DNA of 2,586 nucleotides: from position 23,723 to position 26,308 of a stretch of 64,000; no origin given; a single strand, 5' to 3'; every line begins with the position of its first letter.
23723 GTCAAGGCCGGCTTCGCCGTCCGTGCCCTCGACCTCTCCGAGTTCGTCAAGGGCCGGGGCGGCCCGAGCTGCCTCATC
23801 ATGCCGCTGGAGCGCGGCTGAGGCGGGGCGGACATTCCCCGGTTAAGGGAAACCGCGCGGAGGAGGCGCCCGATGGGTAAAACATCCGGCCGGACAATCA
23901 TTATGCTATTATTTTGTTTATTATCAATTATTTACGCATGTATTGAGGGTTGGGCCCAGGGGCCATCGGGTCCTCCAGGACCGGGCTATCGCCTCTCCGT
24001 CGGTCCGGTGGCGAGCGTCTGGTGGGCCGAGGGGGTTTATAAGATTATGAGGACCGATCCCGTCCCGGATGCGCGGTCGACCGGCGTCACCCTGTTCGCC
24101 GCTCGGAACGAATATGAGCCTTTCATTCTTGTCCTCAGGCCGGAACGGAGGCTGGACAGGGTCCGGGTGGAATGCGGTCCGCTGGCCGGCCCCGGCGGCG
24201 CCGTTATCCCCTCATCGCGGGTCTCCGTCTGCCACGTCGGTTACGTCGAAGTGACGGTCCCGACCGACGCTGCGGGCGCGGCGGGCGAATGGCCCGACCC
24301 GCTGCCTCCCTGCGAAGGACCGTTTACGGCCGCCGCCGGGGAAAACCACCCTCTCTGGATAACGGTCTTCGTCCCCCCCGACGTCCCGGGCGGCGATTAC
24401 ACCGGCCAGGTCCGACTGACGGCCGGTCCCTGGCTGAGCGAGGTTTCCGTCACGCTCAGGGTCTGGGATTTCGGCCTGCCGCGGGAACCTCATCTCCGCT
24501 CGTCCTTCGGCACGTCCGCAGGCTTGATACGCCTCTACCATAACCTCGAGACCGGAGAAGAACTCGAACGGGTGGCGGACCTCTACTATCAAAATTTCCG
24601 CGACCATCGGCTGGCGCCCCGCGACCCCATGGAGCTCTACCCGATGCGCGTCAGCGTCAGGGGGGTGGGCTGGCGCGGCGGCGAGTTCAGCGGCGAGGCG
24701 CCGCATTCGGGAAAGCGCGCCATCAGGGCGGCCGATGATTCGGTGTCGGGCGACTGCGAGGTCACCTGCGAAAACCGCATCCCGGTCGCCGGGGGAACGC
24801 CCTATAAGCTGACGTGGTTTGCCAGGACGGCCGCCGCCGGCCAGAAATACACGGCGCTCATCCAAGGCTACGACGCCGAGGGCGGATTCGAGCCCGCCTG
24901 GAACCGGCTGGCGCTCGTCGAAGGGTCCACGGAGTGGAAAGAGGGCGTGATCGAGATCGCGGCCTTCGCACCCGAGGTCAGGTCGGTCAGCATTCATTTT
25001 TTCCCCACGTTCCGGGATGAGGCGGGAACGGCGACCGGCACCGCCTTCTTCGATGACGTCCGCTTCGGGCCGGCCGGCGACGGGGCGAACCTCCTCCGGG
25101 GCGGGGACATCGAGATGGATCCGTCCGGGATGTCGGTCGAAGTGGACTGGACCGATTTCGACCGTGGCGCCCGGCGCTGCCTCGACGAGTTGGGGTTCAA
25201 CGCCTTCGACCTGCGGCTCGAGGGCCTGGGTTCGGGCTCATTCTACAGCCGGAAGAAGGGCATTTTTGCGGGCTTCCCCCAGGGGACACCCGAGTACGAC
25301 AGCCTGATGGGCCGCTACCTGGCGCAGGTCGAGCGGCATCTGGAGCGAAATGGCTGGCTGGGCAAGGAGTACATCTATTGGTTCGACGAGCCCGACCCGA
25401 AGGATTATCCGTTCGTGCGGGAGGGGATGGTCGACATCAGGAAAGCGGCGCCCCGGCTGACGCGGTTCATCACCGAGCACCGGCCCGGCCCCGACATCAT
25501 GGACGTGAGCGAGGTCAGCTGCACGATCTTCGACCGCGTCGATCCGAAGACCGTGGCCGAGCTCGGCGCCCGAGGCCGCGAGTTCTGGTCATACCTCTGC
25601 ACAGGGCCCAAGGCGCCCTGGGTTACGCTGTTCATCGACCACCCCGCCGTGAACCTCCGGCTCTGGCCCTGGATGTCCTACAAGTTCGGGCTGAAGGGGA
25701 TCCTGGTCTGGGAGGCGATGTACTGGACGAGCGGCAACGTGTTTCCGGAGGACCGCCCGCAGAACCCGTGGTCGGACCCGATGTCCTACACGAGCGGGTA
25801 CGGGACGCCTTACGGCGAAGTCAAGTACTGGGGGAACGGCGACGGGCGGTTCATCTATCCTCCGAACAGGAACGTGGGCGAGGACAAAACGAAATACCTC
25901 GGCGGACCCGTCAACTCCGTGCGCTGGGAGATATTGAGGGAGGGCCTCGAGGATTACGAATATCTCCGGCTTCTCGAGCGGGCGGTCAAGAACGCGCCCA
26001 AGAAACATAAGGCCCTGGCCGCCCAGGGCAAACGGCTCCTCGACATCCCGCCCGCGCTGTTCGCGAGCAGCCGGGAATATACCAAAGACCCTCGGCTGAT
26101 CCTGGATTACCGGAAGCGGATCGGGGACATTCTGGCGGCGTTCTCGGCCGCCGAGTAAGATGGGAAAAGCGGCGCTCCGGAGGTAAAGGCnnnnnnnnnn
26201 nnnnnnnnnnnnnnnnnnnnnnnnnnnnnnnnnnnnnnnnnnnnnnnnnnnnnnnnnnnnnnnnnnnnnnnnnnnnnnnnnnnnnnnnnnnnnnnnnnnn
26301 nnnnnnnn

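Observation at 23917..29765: Identical AT-only 18-mer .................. present twice in direct orientation, bracketing a 5.8-kb segment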

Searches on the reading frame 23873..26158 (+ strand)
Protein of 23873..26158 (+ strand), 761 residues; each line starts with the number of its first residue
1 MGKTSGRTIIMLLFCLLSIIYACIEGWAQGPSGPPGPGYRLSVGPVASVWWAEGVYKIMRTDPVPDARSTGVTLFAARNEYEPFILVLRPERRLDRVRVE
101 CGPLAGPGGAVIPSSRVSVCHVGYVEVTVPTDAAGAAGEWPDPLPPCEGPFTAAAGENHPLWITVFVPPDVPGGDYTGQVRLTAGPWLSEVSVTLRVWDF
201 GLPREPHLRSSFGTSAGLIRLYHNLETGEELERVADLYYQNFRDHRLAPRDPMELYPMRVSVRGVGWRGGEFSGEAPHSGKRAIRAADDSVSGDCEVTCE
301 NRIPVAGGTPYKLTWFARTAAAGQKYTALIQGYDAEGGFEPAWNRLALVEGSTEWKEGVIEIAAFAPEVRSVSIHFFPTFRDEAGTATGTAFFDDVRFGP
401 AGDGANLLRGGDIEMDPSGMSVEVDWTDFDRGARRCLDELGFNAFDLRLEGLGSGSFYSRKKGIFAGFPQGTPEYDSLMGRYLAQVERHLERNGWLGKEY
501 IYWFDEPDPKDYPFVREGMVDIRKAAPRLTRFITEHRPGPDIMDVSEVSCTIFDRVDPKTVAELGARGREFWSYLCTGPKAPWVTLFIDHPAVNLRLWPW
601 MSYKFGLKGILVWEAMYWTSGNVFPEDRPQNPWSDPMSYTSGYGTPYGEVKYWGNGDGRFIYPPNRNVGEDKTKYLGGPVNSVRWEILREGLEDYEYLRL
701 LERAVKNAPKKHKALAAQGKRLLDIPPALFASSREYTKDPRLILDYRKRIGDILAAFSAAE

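Call 6: search_protein_families(library=pfam, proteins=[window:23873-26158:+], max_evalue=0.01)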
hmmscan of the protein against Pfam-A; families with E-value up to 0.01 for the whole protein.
window:23873-26158:+ (761 aa): 2 families
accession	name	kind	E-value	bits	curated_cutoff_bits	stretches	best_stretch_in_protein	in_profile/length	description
PF13320.12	GH123_cat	-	6.4e-24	85.3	23.1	1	463-701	120-324/324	Glycoside hydrolase 123, catalytic domain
PF22680.2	Glyco_hydro_123_N_2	-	1.3e-05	25.5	27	1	70-183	21-141/142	Glycoside hydrolase 123 N-terminal domain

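Call 11: find_encoding_contigs(protein=window:23873-26158:+, flank=10000, max_places=10)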
Protein window:23873-26158:+ (761 aa): no gene with exactly this product is on record in the collection.
